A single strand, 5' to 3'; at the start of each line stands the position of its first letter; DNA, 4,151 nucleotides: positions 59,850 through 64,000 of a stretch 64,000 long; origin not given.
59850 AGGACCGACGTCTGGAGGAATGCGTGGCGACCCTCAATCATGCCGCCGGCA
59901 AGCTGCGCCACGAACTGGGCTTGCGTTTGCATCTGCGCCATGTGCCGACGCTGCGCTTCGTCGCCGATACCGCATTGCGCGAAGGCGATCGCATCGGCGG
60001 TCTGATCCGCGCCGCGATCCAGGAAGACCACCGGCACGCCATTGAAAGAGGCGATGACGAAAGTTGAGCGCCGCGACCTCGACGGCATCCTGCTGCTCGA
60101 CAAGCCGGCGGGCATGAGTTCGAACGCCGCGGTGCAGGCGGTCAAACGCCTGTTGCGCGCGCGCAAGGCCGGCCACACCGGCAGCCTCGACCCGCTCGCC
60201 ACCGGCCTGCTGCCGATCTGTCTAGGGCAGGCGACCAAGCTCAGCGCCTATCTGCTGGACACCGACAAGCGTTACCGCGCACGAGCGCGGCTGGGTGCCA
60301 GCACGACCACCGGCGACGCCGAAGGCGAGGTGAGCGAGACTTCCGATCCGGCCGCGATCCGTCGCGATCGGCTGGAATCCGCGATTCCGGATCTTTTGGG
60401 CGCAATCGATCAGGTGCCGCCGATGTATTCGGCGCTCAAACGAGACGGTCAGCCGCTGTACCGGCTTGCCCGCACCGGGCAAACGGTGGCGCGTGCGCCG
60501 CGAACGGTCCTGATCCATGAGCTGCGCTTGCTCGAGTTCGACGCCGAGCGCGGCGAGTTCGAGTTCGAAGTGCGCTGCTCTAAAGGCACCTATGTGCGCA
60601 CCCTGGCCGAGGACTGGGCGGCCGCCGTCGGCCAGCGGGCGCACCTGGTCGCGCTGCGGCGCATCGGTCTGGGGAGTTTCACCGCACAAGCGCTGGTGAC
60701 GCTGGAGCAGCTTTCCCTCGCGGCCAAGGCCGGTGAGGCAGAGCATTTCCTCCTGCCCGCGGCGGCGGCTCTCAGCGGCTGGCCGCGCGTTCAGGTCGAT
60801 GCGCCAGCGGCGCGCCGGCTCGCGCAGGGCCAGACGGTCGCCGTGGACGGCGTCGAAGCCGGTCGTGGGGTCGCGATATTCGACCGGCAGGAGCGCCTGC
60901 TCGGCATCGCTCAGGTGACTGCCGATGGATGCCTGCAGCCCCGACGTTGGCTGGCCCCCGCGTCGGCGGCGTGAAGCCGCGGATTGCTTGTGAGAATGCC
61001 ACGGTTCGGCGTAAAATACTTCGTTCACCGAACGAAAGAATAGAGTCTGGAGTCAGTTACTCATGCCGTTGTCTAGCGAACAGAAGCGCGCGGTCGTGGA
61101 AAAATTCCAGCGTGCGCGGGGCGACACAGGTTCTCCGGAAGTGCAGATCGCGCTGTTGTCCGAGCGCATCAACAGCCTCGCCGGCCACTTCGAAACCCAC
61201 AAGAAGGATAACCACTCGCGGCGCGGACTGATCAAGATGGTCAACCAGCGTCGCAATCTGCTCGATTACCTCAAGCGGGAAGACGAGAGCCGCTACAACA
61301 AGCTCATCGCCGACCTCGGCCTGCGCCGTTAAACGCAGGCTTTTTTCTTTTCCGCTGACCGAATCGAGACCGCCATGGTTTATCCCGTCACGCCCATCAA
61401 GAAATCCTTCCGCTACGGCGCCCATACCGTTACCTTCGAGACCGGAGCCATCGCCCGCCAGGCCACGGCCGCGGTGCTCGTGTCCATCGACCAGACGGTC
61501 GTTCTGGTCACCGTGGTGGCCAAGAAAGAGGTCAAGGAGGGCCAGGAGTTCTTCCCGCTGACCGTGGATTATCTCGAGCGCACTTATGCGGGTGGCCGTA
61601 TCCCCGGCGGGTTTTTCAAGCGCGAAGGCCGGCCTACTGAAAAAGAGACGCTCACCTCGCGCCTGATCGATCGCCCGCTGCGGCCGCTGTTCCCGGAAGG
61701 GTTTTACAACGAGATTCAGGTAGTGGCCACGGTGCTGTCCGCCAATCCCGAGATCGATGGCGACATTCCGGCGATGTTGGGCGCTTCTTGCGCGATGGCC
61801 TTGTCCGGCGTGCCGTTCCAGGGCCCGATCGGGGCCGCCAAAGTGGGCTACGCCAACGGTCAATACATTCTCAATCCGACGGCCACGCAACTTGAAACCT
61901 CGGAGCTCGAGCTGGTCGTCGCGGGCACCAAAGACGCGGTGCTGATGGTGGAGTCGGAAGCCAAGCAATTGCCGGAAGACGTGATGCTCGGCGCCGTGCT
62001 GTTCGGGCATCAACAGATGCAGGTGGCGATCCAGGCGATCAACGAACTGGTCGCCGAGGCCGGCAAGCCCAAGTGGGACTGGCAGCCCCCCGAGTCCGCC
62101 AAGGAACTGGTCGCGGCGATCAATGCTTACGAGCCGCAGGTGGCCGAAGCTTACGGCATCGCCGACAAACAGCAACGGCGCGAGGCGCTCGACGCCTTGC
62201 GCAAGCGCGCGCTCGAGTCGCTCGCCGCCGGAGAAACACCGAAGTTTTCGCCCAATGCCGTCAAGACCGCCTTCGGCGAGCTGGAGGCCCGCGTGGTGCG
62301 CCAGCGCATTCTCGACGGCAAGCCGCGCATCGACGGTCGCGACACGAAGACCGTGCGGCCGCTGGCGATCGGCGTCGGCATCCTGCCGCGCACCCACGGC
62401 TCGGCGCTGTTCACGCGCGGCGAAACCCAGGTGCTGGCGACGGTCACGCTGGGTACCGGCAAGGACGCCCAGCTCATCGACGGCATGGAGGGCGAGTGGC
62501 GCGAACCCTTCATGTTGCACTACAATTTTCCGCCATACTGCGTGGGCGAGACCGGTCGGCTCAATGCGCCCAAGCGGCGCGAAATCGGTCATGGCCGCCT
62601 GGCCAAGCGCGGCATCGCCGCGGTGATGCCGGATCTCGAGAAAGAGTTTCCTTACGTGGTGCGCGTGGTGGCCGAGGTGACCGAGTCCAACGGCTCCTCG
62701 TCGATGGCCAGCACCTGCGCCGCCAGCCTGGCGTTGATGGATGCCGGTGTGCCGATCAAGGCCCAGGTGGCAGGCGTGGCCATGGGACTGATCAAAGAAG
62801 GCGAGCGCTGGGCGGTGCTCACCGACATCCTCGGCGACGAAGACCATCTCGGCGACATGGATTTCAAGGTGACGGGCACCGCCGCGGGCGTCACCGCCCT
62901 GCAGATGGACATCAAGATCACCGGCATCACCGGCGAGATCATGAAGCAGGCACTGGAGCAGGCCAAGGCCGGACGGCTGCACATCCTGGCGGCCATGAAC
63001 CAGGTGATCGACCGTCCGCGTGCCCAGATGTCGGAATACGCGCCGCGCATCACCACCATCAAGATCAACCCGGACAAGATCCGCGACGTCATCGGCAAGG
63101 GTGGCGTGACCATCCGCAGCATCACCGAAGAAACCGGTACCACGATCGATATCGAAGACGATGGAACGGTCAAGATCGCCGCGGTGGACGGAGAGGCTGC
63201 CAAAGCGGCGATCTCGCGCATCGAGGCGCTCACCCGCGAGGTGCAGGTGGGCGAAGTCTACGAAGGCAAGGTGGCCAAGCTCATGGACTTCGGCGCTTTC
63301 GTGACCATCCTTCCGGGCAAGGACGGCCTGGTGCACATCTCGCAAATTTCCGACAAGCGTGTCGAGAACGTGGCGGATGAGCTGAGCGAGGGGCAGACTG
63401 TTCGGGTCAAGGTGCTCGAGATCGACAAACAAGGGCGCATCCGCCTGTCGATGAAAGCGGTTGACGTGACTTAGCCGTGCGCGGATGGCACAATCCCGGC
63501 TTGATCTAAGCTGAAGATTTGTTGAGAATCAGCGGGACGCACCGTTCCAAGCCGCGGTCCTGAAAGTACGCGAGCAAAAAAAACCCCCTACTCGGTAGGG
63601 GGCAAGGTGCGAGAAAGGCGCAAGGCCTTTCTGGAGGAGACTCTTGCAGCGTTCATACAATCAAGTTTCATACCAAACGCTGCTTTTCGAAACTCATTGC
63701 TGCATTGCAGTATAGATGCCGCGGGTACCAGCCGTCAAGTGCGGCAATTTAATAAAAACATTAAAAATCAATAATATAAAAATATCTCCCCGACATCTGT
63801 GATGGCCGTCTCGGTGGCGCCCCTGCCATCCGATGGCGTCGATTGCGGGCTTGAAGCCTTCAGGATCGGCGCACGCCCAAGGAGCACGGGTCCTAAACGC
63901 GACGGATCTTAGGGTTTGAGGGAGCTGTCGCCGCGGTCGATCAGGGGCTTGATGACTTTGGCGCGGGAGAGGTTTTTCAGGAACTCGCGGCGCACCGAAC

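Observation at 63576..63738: Unannotated anti-Shine-Dalgarno sRNA candidate convergent with pnp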

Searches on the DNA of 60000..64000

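Call 3: search_rna_families(source=window, start=60000, end=64000, threshold=evalue, max_evalue=1, show_alignments=3)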
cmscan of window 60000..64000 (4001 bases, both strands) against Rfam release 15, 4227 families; matches with E-value up to 1: 1.
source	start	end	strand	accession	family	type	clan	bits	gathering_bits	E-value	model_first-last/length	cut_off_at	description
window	63576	63648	-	RF02837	anti-hemB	Gene; sRNA;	-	19.6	49.5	0.28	1-81/81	no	Burkholderia RNA 7 (anti-hemB)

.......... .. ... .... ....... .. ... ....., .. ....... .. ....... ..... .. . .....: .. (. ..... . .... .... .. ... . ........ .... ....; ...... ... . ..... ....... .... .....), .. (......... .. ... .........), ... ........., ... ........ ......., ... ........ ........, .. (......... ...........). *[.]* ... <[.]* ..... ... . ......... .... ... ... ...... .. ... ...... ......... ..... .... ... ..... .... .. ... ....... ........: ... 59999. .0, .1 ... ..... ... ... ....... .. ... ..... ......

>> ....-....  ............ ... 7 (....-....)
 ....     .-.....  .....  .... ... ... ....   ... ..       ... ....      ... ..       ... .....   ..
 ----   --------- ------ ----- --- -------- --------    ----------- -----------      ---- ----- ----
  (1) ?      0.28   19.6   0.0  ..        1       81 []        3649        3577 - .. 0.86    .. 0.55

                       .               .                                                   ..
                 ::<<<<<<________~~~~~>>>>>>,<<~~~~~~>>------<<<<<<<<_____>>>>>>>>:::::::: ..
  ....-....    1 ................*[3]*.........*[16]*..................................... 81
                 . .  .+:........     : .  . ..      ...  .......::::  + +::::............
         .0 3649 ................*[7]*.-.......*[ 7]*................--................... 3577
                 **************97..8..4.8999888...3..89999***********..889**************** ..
